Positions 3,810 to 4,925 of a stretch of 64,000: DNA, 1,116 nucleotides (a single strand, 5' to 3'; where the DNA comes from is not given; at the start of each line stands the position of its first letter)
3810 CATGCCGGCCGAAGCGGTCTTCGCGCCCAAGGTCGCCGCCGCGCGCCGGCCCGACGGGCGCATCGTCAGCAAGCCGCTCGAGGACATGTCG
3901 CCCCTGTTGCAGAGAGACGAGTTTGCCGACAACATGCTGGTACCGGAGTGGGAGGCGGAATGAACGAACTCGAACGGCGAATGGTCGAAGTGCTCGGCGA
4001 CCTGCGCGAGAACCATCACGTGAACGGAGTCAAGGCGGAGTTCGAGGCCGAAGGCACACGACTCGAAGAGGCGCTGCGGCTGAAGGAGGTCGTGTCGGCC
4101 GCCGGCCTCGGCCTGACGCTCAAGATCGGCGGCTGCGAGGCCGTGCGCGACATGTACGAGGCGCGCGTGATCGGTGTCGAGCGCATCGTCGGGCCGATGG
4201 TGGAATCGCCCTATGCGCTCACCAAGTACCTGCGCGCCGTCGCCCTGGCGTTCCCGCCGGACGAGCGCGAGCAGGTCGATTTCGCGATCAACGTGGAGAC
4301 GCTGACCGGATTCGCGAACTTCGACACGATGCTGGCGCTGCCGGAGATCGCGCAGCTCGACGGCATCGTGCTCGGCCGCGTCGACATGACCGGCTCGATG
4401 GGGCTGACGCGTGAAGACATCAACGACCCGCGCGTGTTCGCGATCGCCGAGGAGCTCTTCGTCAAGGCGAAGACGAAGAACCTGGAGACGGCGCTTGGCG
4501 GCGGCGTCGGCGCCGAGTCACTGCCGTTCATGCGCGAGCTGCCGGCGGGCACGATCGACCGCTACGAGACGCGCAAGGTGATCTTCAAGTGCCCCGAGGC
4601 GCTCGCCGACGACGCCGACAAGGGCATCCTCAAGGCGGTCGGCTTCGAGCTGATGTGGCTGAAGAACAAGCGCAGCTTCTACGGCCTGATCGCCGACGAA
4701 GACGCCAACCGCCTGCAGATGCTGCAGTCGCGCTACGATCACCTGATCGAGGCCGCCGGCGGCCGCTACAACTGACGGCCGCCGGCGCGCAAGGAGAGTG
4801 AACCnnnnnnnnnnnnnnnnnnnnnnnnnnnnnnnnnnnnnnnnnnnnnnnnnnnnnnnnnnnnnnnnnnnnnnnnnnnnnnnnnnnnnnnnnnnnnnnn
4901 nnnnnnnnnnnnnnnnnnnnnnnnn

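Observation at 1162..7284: Unusual six-gene cassette (ThDP enzyme, HpcH-like aldolase, SDR, DHQS-like cyclase, HAD phosphatase, epimerase): candidate pathway for a higher-carbon, branched or carbocyclic sugar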

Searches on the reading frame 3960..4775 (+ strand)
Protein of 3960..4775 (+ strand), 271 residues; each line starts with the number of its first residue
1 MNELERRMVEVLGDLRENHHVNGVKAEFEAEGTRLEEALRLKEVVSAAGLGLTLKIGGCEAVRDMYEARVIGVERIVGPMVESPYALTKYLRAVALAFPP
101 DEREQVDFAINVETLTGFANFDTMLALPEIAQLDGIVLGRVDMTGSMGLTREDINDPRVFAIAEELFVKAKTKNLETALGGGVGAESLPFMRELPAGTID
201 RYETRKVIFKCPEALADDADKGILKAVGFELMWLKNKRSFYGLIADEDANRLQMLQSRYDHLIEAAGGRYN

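Call 4: search_protein_families(library=pfam, proteins=[window:3960-4775:+], max_evalue=0.01)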
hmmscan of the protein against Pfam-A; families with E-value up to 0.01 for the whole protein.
window:3960-4775:+ (271 aa): 1 family
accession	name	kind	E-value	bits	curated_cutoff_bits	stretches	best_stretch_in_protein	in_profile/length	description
PF03328.21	HpcH_HpaI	-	8.8e-06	25.6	25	1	70-175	82-185/221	HpcH/HpaI aldolase/citrate lyase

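Call 5: search_protein_families(library=ncbifam, proteins=[window:3960-4775:+], max_evalue=0.01)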
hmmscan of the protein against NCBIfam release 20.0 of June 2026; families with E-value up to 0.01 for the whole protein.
window:3960-4775:+ (271 aa): 1 family
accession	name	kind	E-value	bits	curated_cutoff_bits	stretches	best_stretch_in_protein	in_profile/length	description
NF041626.1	malyCoAlyase_Halo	equivalog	0.0015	17.5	500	1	102-181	135-213/340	L-malyl-CoA/beta-methylmalyl-CoA lyase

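Call 7: find_homologous_proteins(query=window:3960-4775:+)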
Query window:3960-4775:+ (271 aa): 3553 proteins with E <= 0.001 among 6392 candidates; the best 120 are listed.
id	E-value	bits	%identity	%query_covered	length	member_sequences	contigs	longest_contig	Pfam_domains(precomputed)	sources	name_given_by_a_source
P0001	8.8e-170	581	98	100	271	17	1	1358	PF03328.21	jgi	jgi:4-hydroxy-2-oxoheptanedioate aldolase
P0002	9.3e-156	535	90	100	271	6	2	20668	PF03328.21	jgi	jgi:4-hydroxy-2-oxoheptanedioate aldolase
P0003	5.5e-142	490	83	100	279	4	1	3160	PF03328.21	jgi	jgi:4-hydroxy-2-oxoheptanedioate aldolase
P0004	3.0e-141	487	82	100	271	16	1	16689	PF03328.21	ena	-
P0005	3.1e-135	468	78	100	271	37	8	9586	PF03328.21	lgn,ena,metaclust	metaclust:\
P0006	4.9e-135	467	79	100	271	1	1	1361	PF03328.21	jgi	-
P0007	1.9e-133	462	78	100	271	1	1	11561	PF03328.21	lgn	-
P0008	2.2e-133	462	77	100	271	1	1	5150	PF03328.21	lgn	-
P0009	3.0e-132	458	77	100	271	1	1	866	PF03328.21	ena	-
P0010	1.9e-131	455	76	100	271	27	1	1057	PF03328.21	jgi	-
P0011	2.3e-131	455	77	100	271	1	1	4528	PF03328.21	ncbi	-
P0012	5.1e-131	454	75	100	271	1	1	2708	PF03328.21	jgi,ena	-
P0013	3.4e-129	448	76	100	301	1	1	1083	PF03328.21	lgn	-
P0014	2.4e-128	445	75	100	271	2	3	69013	PF03328.21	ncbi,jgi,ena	jgi:hypothetical protein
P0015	3.1e-128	445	76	100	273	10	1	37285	PF03328.21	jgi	jgi:4-hydroxy-2-oxoheptanedioate aldolase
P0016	3.1e-128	445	74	100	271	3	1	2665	PF03328.21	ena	-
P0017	3.8e-128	445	77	100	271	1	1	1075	PF03328.21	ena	-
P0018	5.8e-128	444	75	100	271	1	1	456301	PF03328.21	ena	-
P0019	7.1e-128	444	74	100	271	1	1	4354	PF03328.21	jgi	-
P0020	1.2e-127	443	73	100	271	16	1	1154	PF03328.21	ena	-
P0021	1.5e-127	443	75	100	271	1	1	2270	PF03328.21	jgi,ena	-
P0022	2.4e-127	442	74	100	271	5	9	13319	PF03328.21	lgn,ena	-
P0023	2.7e-127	442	76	100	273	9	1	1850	PF03328.21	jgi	jgi:4-hydroxy-2-oxoheptanedioate aldolase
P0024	4.6e-127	441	73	100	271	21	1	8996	PF03328.21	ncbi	-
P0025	5.8e-127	441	74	100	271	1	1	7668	PF03328.21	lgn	-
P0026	9.1e-127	440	73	100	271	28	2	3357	PF03328.21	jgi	-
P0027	1.2e-126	440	73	100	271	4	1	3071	PF03328.21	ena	-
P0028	1.2e-126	440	73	100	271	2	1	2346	PF03328.21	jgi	jgi:4-hydroxy-2-oxoheptanedioate aldolase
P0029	1.4e-126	439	73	100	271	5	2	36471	PF03328.21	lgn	-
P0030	1.5e-126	439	73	100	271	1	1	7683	PF03328.21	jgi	jgi:4-hydroxy-2-oxoheptanedioate aldolase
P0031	1.8e-126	439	76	100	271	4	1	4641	PF03328.21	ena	-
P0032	2.0e-126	439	72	100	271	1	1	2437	PF03328.21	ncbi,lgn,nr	ncbi:MAG TPA: aldolase/citrate lyase family protein [Thermodesulfovibrionales bacterium]|nr:aldolase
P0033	3.0e-126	438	73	100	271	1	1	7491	PF03328.21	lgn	-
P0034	3.3e-126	438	75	100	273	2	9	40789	PF03328.21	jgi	jgi:4-hydroxy-2-oxoheptanedioate aldolase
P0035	4.0e-126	438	75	100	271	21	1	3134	PF03328.21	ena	-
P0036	4.6e-126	438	73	100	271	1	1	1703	PF03328.21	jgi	jgi:4-hydroxy-2-oxoheptanedioate aldolase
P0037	8.0e-126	437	73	100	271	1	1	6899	PF03328.21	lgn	-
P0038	1.3e-125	436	73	100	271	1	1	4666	PF03328.21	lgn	-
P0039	1.7e-125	436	74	100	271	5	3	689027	PF03328.21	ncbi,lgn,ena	-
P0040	1.8e-125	436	73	100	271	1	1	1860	PF03328.21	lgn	-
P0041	2.0e-125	436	73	100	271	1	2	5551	PF03328.21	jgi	jgi:4-hydroxy-2-oxoheptanedioate aldolase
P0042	2.2e-125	435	74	97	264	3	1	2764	PF03328.21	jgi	-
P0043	2.9e-125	435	75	100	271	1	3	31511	PF03328.21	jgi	-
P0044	4.0e-125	435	73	100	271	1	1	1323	PF03328.21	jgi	-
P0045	4.7e-125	434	73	100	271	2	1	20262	PF03328.21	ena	-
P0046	4.8e-125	434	73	100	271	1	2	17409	PF03328.21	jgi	jgi:4-hydroxy-2-oxoheptanedioate aldolase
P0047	6.3e-125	434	73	100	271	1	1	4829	PF03328.21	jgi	jgi:4-hydroxy-2-oxoheptanedioate aldolase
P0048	6.8e-125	434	74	99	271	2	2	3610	PF03328.21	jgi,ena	-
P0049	7.0e-125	434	73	100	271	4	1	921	PF03328.21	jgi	jgi:4-hydroxy-2-oxoheptanedioate aldolase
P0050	7.6e-125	434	73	100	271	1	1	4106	PF03328.21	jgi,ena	-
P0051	1.1e-124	433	71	100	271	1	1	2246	PF03328.21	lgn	-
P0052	1.3e-124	433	71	100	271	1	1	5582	PF03328.21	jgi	jgi:4-hydroxy-2-oxoheptanedioate aldolase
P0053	1.6e-124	433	74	99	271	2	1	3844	PF03328.21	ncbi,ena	-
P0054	1.8e-124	432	73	100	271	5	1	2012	PF03328.21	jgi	jgi:hypothetical protein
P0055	1.9e-124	432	73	100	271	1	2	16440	PF03328.21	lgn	-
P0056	3.5e-124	432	74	100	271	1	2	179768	PF03328.21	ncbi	-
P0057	3.7e-124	431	74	99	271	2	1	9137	PF03328.21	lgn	-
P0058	3.9e-124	431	72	99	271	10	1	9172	PF03328.21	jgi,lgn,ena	-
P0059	4.5e-124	431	73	100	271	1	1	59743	PF03328.21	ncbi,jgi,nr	ncbi:MAG: citrate lyase beta subunit [Actinobacteria bacterium]|nr:MAG: citrate lyase beta subunit [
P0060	4.7e-124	431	71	100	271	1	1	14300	PF03328.21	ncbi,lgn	-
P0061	4.7e-124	431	72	100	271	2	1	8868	PF03328.21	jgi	jgi:4-hydroxy-2-oxoheptanedioate aldolase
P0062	5.1e-124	431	72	100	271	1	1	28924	PF03328.21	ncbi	-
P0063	7.3e-124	431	73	100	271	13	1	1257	PF03328.21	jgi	jgi:hypothetical protein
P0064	9.6e-124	430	73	100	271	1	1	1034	PF03328.21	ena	-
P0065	1.3e-123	430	72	100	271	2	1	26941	PF03328.21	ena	-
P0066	1.3e-123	430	72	100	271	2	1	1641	PF03328.21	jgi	jgi:hypothetical protein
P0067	1.4e-123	430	70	100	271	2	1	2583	PF03328.21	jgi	jgi:4-hydroxy-2-oxoheptanedioate aldolase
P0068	1.8e-123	429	73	100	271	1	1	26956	PF03328.21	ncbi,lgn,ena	-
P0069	1.9e-123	429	69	100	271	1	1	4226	PF03328.21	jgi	jgi:4-hydroxy-2-oxoheptanedioate aldolase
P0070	2.1e-123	429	71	100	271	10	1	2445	PF03328.21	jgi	jgi:hypothetical protein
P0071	2.6e-123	429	74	100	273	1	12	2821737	PF03328.21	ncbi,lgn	ncbi:MAG: aldolase/citrate lyase family protein [Coriobacteriia bacterium]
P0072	2.9e-123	429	74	99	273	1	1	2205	PF03328.21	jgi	-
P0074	3.3e-123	428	72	100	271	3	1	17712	PF03328.21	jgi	jgi:4-hydroxy-2-oxoheptanedioate aldolase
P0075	3.5e-123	428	70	100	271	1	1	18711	PF03328.21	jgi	jgi:4-hydroxy-2-oxoheptanedioate aldolase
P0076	4.2e-123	428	74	97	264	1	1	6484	PF03328.21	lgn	-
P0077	5.0e-123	428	71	100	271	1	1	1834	PF03328.21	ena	-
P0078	5.8e-123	428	70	100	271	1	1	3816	PF03328.21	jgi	jgi:hypothetical protein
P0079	6.8e-123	427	72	100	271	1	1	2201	PF03328.21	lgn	-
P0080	7.6e-123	427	71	100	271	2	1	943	PF03328.21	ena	-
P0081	7.6e-123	427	70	100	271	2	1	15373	PF03328.21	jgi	jgi:hypothetical protein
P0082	8.2e-123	427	72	100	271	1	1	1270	PF03328.21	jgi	jgi:4-hydroxy-2-oxoheptanedioate aldolase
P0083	8.9e-123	427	71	100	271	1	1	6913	PF03328.21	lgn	-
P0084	9.1e-123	427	71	100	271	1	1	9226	PF03328.21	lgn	-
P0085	1.5e-122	426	72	99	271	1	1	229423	PF03328.21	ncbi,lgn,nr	ncbi:citrate lyase beta subunit [Candidatus Saganbacteria bacterium]|nr:citrate lyase beta subunit [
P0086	1.7e-122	426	73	97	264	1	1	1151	PF03328.21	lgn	-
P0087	1.7e-122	426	72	100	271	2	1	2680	PF03328.21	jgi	jgi:4-hydroxy-2-oxoheptanedioate aldolase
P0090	1.8e-122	426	71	100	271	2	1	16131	PF03328.21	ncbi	-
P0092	1.8e-122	426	73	100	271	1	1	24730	PF03328.21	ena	-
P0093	2.1e-122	426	70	100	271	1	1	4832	PF03328.21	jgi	jgi:4-hydroxy-2-oxoheptanedioate aldolase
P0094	2.5e-122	425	70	100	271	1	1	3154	PF03328.21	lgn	-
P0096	2.7e-122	425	70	100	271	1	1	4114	PF03328.21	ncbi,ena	-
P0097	2.7e-122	425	71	100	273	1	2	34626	PF03328.21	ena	-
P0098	2.9e-122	425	71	100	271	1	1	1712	PF03328.21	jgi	jgi:4-hydroxy-2-oxoheptanedioate aldolase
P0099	3.0e-122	425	71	100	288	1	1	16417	PF03328.21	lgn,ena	-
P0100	3.1e-122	425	71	100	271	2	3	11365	PF03328.21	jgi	-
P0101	3.3e-122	425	71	100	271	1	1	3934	PF03328.21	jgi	jgi:4-hydroxy-2-oxoheptanedioate aldolase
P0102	3.6e-122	425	70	100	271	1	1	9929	PF03328.21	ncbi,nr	ncbi:MAG: aldolase/citrate lyase family protein [Candidatus Margulisbacteria bacterium]|nr:aldolase/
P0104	4.0e-122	425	70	100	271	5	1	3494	PF03328.21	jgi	jgi:4-hydroxy-2-oxoheptanedioate aldolase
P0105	4.6e-122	425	73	99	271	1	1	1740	PF03328.21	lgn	-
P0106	5.1e-122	424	69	100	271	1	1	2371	PF03328.21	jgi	jgi:4-hydroxy-2-oxoheptanedioate aldolase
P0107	7.3e-122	424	71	100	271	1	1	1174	PF03328.21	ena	-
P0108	9.0e-122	424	69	100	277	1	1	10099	PF03328.21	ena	-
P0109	9.0e-122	424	72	100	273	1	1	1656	PF03328.21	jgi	jgi:4-hydroxy-2-oxoheptanedioate aldolase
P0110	9.5e-122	424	71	100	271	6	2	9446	PF03328.21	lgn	-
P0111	1.0e-121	424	71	100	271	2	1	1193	PF03328.21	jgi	-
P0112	1.4e-121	423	71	100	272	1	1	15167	PF03328.21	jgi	jgi:hypothetical protein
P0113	1.6e-121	423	70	100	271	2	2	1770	PF03328.21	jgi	jgi:4-hydroxy-2-oxoheptanedioate aldolase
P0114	1.6e-121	423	69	100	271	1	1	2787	PF03328.21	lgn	-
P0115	1.6e-121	423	72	100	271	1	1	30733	PF03328.21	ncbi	-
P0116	1.7e-121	423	72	100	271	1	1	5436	PF03328.21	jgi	jgi:4-hydroxy-2-oxoheptanedioate aldolase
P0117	1.7e-121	423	70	100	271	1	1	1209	PF03328.21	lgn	-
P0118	1.9e-121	423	74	100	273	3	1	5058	PF03328.21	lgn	-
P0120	2.0e-121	423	70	100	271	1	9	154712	PF03328.21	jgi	-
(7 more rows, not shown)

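Call 9: find_related_loci(query=window:3960-4775:+, collection=genome_contigs, flank=10000)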
Query window:3960-4775:+ (271 aa) in genome_contigs; peptide patterns used: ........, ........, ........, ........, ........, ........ (x = any residue, [..] = any of these).
307 stretches matched a pattern; 255 encode a relative of the query (tblastn E <= 1e-3); the best 80 are kept; 80 distinct loci.
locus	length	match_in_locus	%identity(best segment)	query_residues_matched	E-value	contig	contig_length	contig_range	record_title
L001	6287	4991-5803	82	1-271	2e-149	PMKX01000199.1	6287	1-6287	MAG: Actinomycetota bacterium isolate fen_672 73.20120600_E1D.40_contig_60851, whole genome shotgun sequence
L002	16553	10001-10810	75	1-270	1e-135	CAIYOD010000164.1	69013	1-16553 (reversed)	MAG: uncultured Thermoleophilia bacterium isolate Loclat_bin-16816 genome assembly, contig: bin-16816:164/188, whole gen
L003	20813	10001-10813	75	1-271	2e-135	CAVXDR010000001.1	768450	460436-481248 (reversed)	MAG: uncultured Actinomycetes bacterium isolate MFD02138.bin.2.13 genome assembly, contig: contig_17071, whole genome sh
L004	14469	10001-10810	74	1-270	3e-134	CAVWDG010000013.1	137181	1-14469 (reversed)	MAG: uncultured Actinomycetes bacterium isolate MFD09286.bin.2.48 genome assembly, contig: contig_71011, whole genome sh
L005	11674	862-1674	74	1-271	6e-133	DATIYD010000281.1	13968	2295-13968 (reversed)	MAG TPA_asm: Thermoleophilia bacterium isolate SMAG_U15266 k141_897738, whole genome shotgun sequence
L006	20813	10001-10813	74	1-271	9e-133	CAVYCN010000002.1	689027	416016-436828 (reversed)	MAG: uncultured Actinomycetes bacterium isolate MFD04492.bin.3.7 genome assembly, contig: contig_13462, whole genome sho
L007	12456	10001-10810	73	1-270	2e-132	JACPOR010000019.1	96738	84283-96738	MAG: Chloroflexi bacterium isolate NC_groundwater_606_Pr5_B-0.1um_69_11 alan_book_18_scaffold_28785, whole genome shotgu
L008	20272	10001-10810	71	1-270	3e-132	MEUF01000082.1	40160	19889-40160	MAG: candidate division WOR-1 bacterium RIFOXYB2_FULL_48_7 rifoxyb2_full_scaffold_677, whole genome shotgun sequence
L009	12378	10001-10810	73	1-270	7e-132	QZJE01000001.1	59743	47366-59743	MAG: Actinobacteria bacterium isolate SURF_47 Ga0104751_1000630, whole genome shotgun sequence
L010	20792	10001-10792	73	1-264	7e-131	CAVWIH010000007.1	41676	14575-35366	MAG: uncultured Actinomycetes bacterium isolate MFD02138.bin.2.32 genome assembly, contig: contig_135705, whole genome s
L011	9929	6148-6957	70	1-270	6e-131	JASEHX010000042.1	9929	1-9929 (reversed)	MAG: Candidatus Margulisiibacteriota bacterium isolate Yes70-34 NODE_2962_length_9929_cov_4.098744, whole genome shotgun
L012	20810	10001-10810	71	1-270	1e-129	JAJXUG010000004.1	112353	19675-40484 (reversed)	MAG: Chloroflexi bacterium isolate BP4.bin83 NODE_108_length_112353_cov_4.569752, whole genome shotgun sequence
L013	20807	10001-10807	69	1-269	2e-129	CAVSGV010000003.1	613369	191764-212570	MAG: uncultured bacterium isolate MFD01476.bin.2.44 genome assembly, contig: contig_39458, whole genome shotgun sequence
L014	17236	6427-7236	70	1-270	7e-128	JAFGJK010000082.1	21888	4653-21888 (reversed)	MAG: Spirochaetes bacterium isolate Zod_Metabat.271 k87_7535693, whole genome shotgun sequence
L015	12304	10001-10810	71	1-270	9e-128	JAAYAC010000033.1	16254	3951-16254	MAG: Syntrophomonadaceae bacterium isolate AS02xzSISU_72 10545_AS02, whole genome shotgun sequence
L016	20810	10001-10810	70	1-270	1e-127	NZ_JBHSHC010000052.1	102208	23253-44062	Effusibacillus consociatus strain CCUG 53762 platanus_K_default_53, whole genome shotgun sequence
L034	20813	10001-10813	68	1-271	3e-123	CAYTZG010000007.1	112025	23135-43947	MAG TPA_asm: uncultured Bacteroidaceae bacterium isolate SRP199465_co2_811 genome assembly, contig: NODE_205_length_1120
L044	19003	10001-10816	67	1-271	4e-122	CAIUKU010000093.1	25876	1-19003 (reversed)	MAG: uncultured Bacteroidales bacterium isolate Loclat_bin-11079 genome assembly, contig: bin-11079:093/526, whole genom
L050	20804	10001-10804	68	1-268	4e-121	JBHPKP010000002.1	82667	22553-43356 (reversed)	Bacterium isolate SAG AM-320-J04 AM-320-J04_NODE_2, whole genome shotgun sequence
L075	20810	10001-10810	66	1-270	5e-117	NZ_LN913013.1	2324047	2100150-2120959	Gabonibacter massiliensis strain GM7, whole genome shotgun sequence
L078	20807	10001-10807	66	1-269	4e-117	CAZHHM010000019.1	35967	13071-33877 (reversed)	MAG TPA_asm: uncultured bacterium isolate SRP220891_co1_490 genome assembly, contig: NODE_2289_length_35967_cov_9.324989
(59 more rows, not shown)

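Call 11: find_encoding_contigs(protein=P0002, flank=10000, max_places=3)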
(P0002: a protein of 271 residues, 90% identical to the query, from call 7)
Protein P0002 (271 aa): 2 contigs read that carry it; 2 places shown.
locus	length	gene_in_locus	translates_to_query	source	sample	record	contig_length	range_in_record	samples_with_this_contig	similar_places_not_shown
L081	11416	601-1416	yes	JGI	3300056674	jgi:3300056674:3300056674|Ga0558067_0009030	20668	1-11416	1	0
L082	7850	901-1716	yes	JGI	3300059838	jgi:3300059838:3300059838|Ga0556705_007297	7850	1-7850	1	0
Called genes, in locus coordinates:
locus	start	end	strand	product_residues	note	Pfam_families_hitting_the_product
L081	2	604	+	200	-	?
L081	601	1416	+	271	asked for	PF03328:HpcH_HpaI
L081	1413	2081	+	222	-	PF00106:adh_short (weak), PF01370:Epimerase, PF04321:RmlD_sub_bind (faint), PF08659:KR (faint), PF00106:adh_short, PF13561:adh_short_C2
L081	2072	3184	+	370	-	PF01761:DHQ_synthase, PF24621:DHQS_C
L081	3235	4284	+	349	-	PF00535:Glycos_transf_2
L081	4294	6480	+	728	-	PF04138:GtrA_DPMS_TM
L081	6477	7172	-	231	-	PF00702:Hydrolase (weak), PF13419:HAD_2 (weak), PF13242:Hydrolase_like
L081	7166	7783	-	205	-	PF13580:SIS_2, PF01380:SIS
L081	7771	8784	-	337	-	PF00288:GHMP_kinases_N, PF08544:GHMP_kinases_C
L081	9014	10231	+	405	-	PF00535:Glycos_transf_2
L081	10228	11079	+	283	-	PF01061:ABC2_membrane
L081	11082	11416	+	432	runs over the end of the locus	PF00005:ABC_tran, PF13304:AAA_21 (faint)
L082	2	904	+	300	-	?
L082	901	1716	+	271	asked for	PF03328:HpcH_HpaI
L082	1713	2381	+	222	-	PF00106:adh_short (weak), PF01370:Epimerase, PF04321:RmlD_sub_bind (faint), PF08659:KR (faint), PF00106:adh_short, PF13561:adh_short_C2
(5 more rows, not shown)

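Call 12: find_encoding_contigs(protein=P0071, flank=10000, max_places=2)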
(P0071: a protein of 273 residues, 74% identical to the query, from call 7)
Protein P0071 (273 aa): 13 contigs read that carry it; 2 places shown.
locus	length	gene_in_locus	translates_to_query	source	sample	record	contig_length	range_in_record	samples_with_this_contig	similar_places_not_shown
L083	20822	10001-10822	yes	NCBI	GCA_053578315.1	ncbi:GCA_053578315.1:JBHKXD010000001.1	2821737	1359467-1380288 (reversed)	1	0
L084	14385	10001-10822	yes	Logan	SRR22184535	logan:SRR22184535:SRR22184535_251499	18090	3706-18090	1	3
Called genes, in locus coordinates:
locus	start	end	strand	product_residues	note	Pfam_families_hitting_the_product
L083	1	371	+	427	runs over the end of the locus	PF00202:Aminotran_3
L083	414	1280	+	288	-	PF00483:NTP_transferase, PF12804:NTP_transf_3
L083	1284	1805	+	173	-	PF04138:GtrA_DPMS_TM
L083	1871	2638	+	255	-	PF00483:NTP_transferase, PF12804:NTP_transf_3 (weak)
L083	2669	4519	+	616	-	PF19830:DUF6311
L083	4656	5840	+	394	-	PF01073:3Beta_HSD, PF01370:Epimerase, PF02719:Polysacc_synt_2, PF04321:RmlD_sub_bind (weak), PF07993:NAD_binding_4 (weak), PF16363:GDP_Man_Dehyd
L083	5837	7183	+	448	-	PF01041:DegT_DnrJ_EryC1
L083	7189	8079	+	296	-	PF01370:Epimerase, PF04321:RmlD_sub_bind, PF16363:GDP_Man_Dehyd (faint)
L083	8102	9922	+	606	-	PF02776:TPP_enzyme_N, PF00205:TPP_enzyme_M, PF02775:TPP_enzyme_C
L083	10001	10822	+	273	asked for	PF03328:HpcH_HpaI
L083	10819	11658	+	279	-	PF00702:Hydrolase, PF13344:Hydrolase_6, PF13242:Hydrolase_like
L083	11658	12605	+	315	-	PF00535:Glycos_transf_2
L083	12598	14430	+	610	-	PF19830:DUF6311 (weak)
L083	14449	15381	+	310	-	PF01757:Acyl_transf_3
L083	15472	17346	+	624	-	PF00664:ABC_membrane, PF00005:ABC_tran, PF02463:SMC_N (faint)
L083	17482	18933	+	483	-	PF00483:NTP_transferase, PF12804:NTP_transf_3 (weak), PF22640:ManC_GMP_beta-helix, PF01050:MannoseP_isomer, PF07883:Cupin_2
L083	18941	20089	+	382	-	PF01041:DegT_DnrJ_EryC1, PF00155:Aminotran_1_2, PF00266:Aminotran_5 (weak)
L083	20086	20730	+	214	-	PF17836:PglD_N (weak), PF25084:LbH_EIF2B (weak), PF25087:GMPPB_C (weak), PF00132:Hexapep (weak), PF25087:GMPPB_C (weak), PF00132:Hexapep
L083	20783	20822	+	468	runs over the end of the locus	PF13439:Glyco_transf_4, PF00534:Glycos_transf_1, PF13692:Glyco_trans_1_4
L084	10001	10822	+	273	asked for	PF03328:HpcH_HpaI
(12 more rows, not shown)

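Call 24: find_encoding_contigs(protein=window:3960-4775:+, flank=10000, max_places=3)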
Protein window:3960-4775:+ (271 aa): 9 contigs read that carry it; 3 places shown.
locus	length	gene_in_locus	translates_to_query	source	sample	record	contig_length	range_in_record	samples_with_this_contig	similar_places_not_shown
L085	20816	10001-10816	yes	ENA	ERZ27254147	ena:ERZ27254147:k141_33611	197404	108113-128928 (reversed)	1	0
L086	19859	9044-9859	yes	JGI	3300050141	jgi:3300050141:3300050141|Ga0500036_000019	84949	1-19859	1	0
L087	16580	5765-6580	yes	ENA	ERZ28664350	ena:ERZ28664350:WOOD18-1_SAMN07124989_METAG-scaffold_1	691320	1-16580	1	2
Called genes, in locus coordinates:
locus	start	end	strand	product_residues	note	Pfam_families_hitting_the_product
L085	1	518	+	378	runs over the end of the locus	PF02163:Peptidase_M50, PF17820:PDZ_6 (weak)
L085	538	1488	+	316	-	PF01073:3Beta_HSD, PF01370:Epimerase, PF02719:Polysacc_synt_2, PF04321:RmlD_sub_bind, PF05368:NmrA (weak), PF07993:NAD_binding_4, PF13460:NAD_binding_10, PF16363:GDP_Man_Dehyd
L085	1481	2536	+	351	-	PF04551:GcpE, PF26540:GcpE_C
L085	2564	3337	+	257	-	PF00483:NTP_transferase, PF12804:NTP_transf_3 (weak)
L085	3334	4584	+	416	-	PF01370:Epimerase, PF02719:Polysacc_synt_2, PF04321:RmlD_sub_bind (weak), PF16363:GDP_Man_Dehyd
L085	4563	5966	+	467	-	PF01041:DegT_DnrJ_EryC1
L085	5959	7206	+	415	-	PF09594:GT87 (weak)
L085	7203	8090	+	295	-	PF01370:Epimerase, PF04321:RmlD_sub_bind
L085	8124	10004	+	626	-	PF02776:TPP_enzyme_N, PF00205:TPP_enzyme_M, PF02775:TPP_enzyme_C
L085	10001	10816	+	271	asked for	PF03328:HpcH_HpaI (weak)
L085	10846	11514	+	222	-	PF00106:adh_short (weak), PF01370:Epimerase, PF04321:RmlD_sub_bind, PF08659:KR (faint), PF00106:adh_short, PF13561:adh_short_C2, PF23441:SDR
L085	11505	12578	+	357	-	PF13685:Fe-ADH_2 (weak), PF01761:DHQ_synthase, PF24621:DHQS_C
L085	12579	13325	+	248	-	PF00702:Hydrolase, PF13344:Hydrolase_6, PF13242:Hydrolase_like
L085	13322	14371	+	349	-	PF00535:Glycos_transf_2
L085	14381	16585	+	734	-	PF04138:GtrA_DPMS_TM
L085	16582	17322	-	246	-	PF00702:Hydrolase (weak), PF08645:PNK3P (weak), PF13419:HAD_2 (weak), PF13242:Hydrolase_like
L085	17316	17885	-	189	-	PF13580:SIS_2, PF01380:SIS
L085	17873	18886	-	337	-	PF00288:GHMP_kinases_N, PF08544:GHMP_kinases_C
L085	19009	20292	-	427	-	PF05050:Methyltransf_21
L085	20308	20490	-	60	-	-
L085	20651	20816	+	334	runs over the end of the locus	PF01073:3Beta_HSD, PF01370:Epimerase, PF02719:Polysacc_synt_2 (faint), PF04321:RmlD_sub_bind, PF07993:NAD_binding_4 (faint), PF16363:GDP_Man_Dehyd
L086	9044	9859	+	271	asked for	PF03328:HpcH_HpaI (weak)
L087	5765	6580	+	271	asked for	PF03328:HpcH_HpaI (weak)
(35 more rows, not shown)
